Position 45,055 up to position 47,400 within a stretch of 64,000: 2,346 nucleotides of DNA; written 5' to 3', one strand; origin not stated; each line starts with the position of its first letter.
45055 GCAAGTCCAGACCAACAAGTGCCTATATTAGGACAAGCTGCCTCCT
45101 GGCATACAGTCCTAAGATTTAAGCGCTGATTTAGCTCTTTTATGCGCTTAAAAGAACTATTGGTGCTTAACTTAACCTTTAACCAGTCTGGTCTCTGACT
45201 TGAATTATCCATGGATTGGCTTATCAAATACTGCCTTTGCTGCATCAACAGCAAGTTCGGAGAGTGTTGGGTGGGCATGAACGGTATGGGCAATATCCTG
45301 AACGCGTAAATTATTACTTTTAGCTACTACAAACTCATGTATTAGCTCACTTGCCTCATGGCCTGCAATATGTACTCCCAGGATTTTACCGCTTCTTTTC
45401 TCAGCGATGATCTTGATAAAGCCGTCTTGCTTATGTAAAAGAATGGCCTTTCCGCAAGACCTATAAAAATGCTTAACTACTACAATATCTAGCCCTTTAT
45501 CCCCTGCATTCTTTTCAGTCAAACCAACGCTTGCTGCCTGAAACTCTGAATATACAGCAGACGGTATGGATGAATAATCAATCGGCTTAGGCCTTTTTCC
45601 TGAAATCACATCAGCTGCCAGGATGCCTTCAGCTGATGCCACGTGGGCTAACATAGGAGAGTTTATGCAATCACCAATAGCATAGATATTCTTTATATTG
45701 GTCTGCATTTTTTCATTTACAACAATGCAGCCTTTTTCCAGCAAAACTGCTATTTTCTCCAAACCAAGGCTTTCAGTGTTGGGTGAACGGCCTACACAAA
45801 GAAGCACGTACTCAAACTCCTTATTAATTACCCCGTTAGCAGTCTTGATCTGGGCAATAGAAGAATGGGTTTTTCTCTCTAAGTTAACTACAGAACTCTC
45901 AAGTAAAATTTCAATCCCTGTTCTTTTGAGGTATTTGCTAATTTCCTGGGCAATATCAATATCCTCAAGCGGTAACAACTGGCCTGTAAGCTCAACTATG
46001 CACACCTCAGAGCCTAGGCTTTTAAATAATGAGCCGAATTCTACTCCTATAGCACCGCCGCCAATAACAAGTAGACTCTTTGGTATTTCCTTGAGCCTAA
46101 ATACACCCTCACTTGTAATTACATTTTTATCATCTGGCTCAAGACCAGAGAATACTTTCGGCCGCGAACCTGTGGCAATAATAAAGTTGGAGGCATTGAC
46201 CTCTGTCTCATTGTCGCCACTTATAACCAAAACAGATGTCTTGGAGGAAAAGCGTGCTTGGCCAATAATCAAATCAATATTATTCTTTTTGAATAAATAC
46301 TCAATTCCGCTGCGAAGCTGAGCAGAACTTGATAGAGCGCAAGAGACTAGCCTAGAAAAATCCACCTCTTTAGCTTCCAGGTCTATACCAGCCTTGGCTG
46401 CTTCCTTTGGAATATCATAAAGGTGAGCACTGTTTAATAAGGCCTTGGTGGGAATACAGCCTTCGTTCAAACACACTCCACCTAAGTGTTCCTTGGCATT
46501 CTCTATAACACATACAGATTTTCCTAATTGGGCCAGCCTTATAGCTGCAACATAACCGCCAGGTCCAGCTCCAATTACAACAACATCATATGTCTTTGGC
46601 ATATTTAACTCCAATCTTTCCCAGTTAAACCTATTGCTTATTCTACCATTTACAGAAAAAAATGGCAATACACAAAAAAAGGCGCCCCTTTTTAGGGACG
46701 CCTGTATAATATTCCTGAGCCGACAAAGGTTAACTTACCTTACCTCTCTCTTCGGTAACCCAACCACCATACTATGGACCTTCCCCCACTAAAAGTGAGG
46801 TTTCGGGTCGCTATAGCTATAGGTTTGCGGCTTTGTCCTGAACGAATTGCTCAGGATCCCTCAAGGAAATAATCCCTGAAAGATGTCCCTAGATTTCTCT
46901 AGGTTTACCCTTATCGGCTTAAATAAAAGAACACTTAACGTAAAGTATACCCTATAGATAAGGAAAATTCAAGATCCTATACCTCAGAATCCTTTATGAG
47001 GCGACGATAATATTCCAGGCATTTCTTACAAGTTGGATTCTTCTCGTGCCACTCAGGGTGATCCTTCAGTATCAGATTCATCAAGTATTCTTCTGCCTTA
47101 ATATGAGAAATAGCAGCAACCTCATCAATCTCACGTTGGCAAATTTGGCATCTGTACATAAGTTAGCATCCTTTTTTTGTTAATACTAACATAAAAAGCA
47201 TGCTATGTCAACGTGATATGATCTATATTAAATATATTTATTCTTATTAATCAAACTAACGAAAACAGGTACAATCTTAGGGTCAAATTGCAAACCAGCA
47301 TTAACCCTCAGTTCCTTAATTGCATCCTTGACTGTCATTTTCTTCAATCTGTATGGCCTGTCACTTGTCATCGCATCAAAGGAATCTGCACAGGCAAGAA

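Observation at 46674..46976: GC-enriched structured RNA element with intrinsic terminator directly upstream of lpd-lipA (riboswitch-like leader or 6S-like sRNA)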

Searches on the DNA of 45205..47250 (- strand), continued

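Call 48: search_with_rna_model(model_id=R1, sources=[L001, L002, L003, L004, L005, L006, L007, L008, L009, L010, L011, L012, L013, L014, L015, L016, L017, L018, L019, L020, L021, L022, L023, L024, L025, L026, L027, L028, L029, L030, L031, L032, L033, L034, L035, L036, L037, L038, L039, L040, L041, L042, L043, L044, L045, L046, L047, L048, L049, L050, L051, L052, L053, L054, L055, L056, L057, L058, L059, L060, L061, L062, L063, L064, L065, L066, L067, L068, L069, L070, L071, L072, L073, L074, L075, L076, L077, L078, L079, L080], max_evalue=1)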
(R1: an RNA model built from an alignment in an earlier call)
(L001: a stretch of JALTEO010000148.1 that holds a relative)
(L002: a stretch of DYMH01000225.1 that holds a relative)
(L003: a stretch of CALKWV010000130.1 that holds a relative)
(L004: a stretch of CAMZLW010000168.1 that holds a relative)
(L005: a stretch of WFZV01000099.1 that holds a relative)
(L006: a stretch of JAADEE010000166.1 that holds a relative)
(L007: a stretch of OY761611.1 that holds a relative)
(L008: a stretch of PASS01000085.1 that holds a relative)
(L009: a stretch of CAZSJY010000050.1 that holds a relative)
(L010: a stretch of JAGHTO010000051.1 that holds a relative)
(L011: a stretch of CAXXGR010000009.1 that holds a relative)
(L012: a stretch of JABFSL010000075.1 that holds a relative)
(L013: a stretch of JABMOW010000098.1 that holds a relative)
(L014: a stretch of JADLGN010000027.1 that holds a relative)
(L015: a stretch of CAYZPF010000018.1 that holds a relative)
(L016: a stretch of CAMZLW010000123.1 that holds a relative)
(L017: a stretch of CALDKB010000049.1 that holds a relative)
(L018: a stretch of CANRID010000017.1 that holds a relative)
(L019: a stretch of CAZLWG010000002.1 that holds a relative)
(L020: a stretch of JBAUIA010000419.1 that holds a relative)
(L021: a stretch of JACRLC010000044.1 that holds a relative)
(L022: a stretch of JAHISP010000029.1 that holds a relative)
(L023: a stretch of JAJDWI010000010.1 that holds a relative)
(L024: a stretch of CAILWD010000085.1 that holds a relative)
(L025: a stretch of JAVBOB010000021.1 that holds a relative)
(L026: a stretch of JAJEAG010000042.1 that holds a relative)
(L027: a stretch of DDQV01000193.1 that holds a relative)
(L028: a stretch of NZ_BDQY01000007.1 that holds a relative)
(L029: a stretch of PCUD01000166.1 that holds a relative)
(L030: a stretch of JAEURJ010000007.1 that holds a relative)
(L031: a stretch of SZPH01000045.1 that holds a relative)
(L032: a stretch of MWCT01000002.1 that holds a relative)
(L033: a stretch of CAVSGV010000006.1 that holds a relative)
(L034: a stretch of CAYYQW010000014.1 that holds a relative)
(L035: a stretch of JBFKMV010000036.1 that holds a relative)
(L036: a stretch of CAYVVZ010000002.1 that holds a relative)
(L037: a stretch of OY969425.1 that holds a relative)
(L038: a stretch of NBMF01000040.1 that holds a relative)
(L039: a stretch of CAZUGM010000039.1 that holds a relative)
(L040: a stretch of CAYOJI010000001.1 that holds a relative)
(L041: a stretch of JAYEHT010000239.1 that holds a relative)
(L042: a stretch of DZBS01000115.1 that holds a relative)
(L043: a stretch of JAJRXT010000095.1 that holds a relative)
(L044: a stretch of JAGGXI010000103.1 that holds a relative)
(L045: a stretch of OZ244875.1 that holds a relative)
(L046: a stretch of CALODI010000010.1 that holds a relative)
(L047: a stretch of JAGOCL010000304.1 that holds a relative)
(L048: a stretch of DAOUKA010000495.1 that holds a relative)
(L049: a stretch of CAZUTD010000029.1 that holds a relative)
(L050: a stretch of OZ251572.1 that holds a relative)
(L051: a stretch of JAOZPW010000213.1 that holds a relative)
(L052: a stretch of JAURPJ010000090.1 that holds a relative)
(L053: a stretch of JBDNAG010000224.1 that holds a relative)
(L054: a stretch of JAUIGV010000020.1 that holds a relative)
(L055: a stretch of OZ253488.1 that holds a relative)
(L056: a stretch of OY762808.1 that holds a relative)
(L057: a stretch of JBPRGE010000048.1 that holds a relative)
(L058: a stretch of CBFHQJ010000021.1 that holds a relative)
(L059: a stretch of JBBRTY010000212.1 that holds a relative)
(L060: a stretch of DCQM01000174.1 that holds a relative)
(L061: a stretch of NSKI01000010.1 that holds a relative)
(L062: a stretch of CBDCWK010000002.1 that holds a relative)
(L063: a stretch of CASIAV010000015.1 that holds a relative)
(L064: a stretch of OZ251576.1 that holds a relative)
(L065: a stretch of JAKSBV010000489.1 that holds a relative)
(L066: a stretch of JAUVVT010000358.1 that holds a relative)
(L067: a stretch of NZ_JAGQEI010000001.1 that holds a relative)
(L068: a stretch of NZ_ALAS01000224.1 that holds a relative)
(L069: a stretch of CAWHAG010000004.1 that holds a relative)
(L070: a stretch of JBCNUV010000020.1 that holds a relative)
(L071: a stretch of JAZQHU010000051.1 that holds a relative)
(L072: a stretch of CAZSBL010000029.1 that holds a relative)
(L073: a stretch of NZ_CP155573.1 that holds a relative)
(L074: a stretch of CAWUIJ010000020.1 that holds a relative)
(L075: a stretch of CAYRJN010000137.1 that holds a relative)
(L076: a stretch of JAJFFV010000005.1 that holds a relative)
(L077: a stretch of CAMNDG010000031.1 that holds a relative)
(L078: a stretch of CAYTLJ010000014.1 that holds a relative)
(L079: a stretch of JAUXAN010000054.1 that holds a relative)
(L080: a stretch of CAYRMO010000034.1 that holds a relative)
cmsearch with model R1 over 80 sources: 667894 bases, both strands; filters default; matches with E-value up to 1: 0.
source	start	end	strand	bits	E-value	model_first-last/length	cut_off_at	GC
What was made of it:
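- Tried and rejected: The source genome is absent from that collection, so the scan served only as a negative control for an lpd-RNA link (call 48).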

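Call 53: search_with_rna_model(model_id=R1, sources=[L207, L208, L209], max_evalue=1)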
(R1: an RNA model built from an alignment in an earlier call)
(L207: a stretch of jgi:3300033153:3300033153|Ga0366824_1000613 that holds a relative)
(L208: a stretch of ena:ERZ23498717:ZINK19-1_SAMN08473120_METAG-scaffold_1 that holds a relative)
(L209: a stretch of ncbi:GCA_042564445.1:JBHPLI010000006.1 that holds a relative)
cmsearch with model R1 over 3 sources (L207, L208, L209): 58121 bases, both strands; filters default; matches with E-value up to 1: 0.
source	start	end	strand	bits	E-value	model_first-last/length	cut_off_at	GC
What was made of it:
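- lpd in other Omnitrophota and other phyla has no such RNA (calls 48, 53). The association with lpd is confined to one close clade (calls 48, 53).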

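Call 54: search_with_rna_model(model_id=R1, sources=[window, L082, L083, L084, L085, L086, L097, L104, L142, L144, L093, L118, L137, L088, L109, L149, L132, L129, L128, L141, L133, L092, L112, L098, L105, L126, L136, L090, L122, L125], max_evalue=1e-8, make_alignment=true)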
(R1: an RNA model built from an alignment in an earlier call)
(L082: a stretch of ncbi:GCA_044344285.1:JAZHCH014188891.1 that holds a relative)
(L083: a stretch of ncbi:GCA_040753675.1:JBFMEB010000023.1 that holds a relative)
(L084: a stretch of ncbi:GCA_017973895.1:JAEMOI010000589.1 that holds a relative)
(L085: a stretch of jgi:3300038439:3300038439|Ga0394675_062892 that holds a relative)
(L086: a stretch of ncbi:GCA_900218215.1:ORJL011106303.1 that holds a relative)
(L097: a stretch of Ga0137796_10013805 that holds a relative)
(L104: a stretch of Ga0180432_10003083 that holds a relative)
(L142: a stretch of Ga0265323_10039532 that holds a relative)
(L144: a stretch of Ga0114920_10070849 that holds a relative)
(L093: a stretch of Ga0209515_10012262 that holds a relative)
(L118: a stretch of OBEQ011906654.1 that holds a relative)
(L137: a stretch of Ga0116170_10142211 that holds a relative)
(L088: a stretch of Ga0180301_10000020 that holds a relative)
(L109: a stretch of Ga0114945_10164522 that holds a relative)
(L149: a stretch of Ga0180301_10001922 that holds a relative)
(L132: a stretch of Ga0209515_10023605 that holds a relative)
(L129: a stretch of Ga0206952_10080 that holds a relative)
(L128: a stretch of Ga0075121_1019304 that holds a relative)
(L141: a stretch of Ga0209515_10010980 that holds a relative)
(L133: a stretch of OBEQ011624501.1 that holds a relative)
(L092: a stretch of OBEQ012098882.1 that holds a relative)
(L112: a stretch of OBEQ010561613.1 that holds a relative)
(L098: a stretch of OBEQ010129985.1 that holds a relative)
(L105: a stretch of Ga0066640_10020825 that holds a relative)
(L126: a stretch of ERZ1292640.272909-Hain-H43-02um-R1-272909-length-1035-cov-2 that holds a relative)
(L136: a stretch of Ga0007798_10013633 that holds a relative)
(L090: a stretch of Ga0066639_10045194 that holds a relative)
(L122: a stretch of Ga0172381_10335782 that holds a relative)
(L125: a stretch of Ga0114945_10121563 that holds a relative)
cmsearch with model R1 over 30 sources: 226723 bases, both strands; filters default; matches with E-value up to 1e-8: 30.
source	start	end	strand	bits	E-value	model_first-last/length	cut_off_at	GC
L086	2629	2829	+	200.9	1.3e-61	1-200/200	no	0.52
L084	2025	2232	+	200.1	2.4e-61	1-200/200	no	0.49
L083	2719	2913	+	197.3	1.8e-60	1-200/200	no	0.49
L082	88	288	+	197.1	2.1e-60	1-200/200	no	0.45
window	46719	46918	-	192.3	6.9e-59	1-200/200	no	0.47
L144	1769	1967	+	185.1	1.3e-56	1-200/200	no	0.53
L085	421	647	+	149.8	1.9e-45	1-200/200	no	0.51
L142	482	694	-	97.5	6.8e-29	1-200/200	no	0.68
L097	505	750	-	83.2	2.2e-24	1-200/200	no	0.57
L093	840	1018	+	81.6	7.2e-24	1-200/200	no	0.64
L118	1837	1995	-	79.7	2.9e-23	1-200/200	no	0.56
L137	415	585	+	78.5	6.9e-23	1-200/200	no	0.44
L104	3019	3229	+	78.4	7.5e-23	1-200/200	no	0.58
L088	7154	7306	-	66.5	4.3e-19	1-200/200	no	0.48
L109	470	608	-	66.3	5e-19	1-200/200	no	0.61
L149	7334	7482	+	63.8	3.1e-18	1-200/200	no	0.5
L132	2760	2909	+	62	1.2e-17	1-200/200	no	0.65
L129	9732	9884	+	61.9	1.2e-17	1-200/200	no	0.52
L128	752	937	-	61.7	1.5e-17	1-200/200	no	0.5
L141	4400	4559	+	61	2.3e-17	1-200/200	no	0.52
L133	12664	12817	+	58.8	1.1e-16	1-200/200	no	0.57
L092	1688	1845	+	57.9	2.3e-16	1-200/200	no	0.56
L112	1179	1333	+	55.5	1.3e-15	1-200/200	no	0.52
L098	5918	6095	-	53.9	4.1e-15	1-200/200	no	0.52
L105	2517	2638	+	53.1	7.3e-15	11-174/200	no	0.66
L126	773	930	-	53.1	7.4e-15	1-200/200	no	0.52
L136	1652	1816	-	51.4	2.7e-14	1-200/200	no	0.54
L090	1797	1956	+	51.1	3.2e-14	1-200/200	no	0.59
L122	295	447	+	44.5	3.9e-12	1-200/200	no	0.46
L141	4136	4258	+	34.8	4.7e-09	1-200/200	no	0.61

Alignment A7: 30 matches aligned to the model, 365 columns, each read 5' to 3' on its own strand. Consensus structure (alignment columns), stored with it:
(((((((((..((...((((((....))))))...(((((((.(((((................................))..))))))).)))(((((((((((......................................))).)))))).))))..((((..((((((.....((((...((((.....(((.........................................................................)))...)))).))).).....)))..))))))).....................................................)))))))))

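Call 72: search_with_rna_model(model_id=R1, sources=[L210, L211, L212, L213], max_evalue=1)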
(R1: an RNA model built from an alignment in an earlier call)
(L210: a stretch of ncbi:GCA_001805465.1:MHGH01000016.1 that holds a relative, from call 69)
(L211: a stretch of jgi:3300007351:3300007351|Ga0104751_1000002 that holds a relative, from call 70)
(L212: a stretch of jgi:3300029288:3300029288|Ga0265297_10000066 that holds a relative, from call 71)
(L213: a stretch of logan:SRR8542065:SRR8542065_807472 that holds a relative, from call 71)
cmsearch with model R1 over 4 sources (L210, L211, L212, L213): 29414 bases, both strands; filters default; matches with E-value up to 1: 0.
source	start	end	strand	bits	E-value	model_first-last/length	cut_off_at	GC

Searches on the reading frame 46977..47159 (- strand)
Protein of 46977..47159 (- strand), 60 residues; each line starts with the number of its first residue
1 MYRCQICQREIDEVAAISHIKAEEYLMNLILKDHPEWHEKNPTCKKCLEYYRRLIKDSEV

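Call 8: search_protein_families(library=pfam, proteins=[window:46977-47159:-])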
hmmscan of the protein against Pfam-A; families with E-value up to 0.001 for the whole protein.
window:46977-47159:- (60 aa): 0 families

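Call 68: find_homologous_proteins(query=A6, max_evalue=0.001)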
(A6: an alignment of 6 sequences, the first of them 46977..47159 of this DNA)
Query A6 (6 sequences) (60 aa, profile of the alignment): 215 proteins with E <= 0.001 among 257 candidates; the best 120 are listed.
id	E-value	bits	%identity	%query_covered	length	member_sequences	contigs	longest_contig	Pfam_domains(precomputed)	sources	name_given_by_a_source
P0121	3.1e-38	148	75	98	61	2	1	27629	-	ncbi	ncbi:MAG: hypothetical protein AB1629_06495 [Candidatus Omnitrophota bacterium]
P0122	5.9e-38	147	78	98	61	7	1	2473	-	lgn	-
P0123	2.8e-37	145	78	98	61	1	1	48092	-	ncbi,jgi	jgi:DNA-directed RNA polymerase subunit RPC12/RpoP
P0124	4.5e-36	141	100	100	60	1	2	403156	-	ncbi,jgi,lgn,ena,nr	ncbi:MAG: hypothetical protein KJ593_05215 [Candidatus Omnitrophica bacterium]|nr:hypothetical prote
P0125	6.1e-35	137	73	98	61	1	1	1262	-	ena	-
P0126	1.1e-33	133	71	98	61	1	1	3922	-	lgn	-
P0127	2.1e-33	132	66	98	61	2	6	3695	-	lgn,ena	-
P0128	4.6e-33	131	66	98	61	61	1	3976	-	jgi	-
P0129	1.0e-32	130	73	98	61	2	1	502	-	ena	-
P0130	1.4e-32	130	68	98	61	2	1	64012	-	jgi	-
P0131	1.9e-32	129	68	98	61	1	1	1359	-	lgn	-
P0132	2.5e-32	129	71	98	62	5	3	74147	-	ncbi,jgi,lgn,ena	ncbi:MAG: hypothetical protein WC301_01590 [Candidatus Omnitrophota bacterium]|jgi:hypothetical prot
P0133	5.4e-32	128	66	98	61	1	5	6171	-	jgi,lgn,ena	-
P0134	8.8e-32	127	66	98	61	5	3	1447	-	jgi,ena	-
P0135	9.2e-32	127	66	98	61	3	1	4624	-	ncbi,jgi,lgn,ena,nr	ncbi:MAG: hypothetical protein KKC84_07310 [Candidatus Omnitrophica bacterium]|nr:hypothetical prote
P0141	5.0e-31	125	64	98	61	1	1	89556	-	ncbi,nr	ncbi:MAG: hypothetical protein A2166_00535 [Omnitrophica WOR_2 bacterium RBG_13_41_10]|nr:MAG: hypot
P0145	1.4e-30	123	68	98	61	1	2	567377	-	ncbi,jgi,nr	ncbi:MAG: hypothetical protein C4533_02870 [Candidatus Omnitrophota bacterium]|jgi:hypothetical prot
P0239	2.2e-27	113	61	98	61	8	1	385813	-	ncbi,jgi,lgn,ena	ncbi:MAG: hypothetical protein WC723_04150 [Candidatus Omnitrophota bacterium]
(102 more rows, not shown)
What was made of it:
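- Tried and rejected: The protein is widespread among Omnitrophota-annotated sequences (215 clusters, call 68).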

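Call 69: find_encoding_contigs(protein=P0141, flank=4000, max_places=2)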
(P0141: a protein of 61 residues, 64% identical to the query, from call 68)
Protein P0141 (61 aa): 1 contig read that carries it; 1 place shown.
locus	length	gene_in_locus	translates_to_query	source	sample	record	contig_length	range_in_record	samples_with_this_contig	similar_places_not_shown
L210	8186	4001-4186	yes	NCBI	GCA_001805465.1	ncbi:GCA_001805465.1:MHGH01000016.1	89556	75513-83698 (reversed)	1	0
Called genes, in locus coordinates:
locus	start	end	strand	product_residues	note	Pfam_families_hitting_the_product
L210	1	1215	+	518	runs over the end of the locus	PF03065:Glyco_hydro_57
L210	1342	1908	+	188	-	-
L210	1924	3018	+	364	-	PF00142:Fer4_NifH, PF01656:CbiA, PF02374:ArsA_ATPase (weak), PF06564:CBP_BcsQ, PF09140:MipZ, PF10609:ParA (weak), PF13614:AAA_31, PF16561:AMPK1_CBM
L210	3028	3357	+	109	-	-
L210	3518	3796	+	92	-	-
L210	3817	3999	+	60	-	-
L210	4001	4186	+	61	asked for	-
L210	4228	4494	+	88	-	-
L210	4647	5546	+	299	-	PF02661:Fic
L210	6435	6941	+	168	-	PF13744:HTH_37 (faint), PF12844:HTH_19 (weak), PF13560:HTH_31, PF01381:HTH_3, PF13443:HTH_26 (weak)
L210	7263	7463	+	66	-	PF00376:MerR, PF13411:MerR_1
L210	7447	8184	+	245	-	PF02563:Poly_export, PF22461:SLBB_2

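Call 70: find_encoding_contigs(protein=P0145, flank=4000, max_places=2)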
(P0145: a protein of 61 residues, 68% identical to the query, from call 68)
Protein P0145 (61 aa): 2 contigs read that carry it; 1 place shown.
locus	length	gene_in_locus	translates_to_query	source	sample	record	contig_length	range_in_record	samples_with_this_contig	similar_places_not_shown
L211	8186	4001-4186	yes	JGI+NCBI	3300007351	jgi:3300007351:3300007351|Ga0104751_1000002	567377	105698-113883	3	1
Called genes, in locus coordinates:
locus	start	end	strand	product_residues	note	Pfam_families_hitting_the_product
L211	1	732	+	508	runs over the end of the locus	PF03065:Glyco_hydro_57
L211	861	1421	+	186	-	-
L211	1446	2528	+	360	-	PF00142:Fer4_NifH, PF01656:CbiA, PF02374:ArsA_ATPase (weak), PF06564:CBP_BcsQ, PF09140:MipZ, PF10609:ParA, PF13614:AAA_31, PF16561:AMPK1_CBM, +1 more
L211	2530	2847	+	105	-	PF09685:MamF_MmsF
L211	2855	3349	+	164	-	PF14512:TM1586_NiRdase (faint), PF00881:Nitroreductase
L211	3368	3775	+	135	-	-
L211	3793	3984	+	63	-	-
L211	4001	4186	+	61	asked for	-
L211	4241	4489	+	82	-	-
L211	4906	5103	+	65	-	PF00376:MerR, PF13411:MerR_1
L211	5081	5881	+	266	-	PF02563:Poly_export, PF22461:SLBB_2 (weak)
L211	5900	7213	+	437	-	PF02706:Wzz, PF13807:GNVR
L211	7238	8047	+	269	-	PF13191:AAA_16, PF13245:AAA_19 (weak), PF13604:AAA_30 (weak), PF09848:SLFN-g3_helicase (weak), PF13401:AAA_22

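Call 71: find_encoding_contigs(protein=P0239, flank=4000, max_places=2)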
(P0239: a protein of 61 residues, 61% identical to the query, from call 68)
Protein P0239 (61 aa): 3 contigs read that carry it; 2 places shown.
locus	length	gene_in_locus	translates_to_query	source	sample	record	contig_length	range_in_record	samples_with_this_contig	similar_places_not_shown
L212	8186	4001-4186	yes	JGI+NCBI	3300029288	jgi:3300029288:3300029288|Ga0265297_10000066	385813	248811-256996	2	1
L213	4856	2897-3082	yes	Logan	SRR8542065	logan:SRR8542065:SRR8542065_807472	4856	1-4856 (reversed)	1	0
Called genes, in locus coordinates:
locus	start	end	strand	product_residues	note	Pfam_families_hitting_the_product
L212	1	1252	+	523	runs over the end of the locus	PF03065:Glyco_hydro_57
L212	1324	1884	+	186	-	-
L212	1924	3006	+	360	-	PF00142:Fer4_NifH, PF01656:CbiA, PF06564:CBP_BcsQ, PF09140:MipZ, PF10609:ParA (weak), PF13614:AAA_31, PF02922:CBM_48 (weak), PF16561:AMPK1_CBM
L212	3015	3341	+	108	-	PF09685:MamF_MmsF (faint)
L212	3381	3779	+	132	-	-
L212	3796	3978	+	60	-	-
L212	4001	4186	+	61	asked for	-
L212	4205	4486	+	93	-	-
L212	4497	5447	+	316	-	PF01073:3Beta_HSD, PF01370:Epimerase, PF02719:Polysacc_synt_2, PF04321:RmlD_sub_bind, PF05368:NmrA, PF07993:NAD_binding_4, PF13460:NAD_binding_10, PF16363:GDP_Man_Dehyd, +1 more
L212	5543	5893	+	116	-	PF02001:DUF134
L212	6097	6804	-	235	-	PF04055:Radical_SAM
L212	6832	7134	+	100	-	-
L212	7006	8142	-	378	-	PF13439:Glyco_transf_4 (weak), PF00534:Glycos_transf_1, PF13692:Glyco_trans_1_4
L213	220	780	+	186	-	-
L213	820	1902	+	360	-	PF00142:Fer4_NifH, PF01656:CbiA, PF06564:CBP_BcsQ, PF09140:MipZ, PF10609:ParA (weak), PF13614:AAA_31, PF02922:CBM_48 (weak), PF16561:AMPK1_CBM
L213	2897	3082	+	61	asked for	-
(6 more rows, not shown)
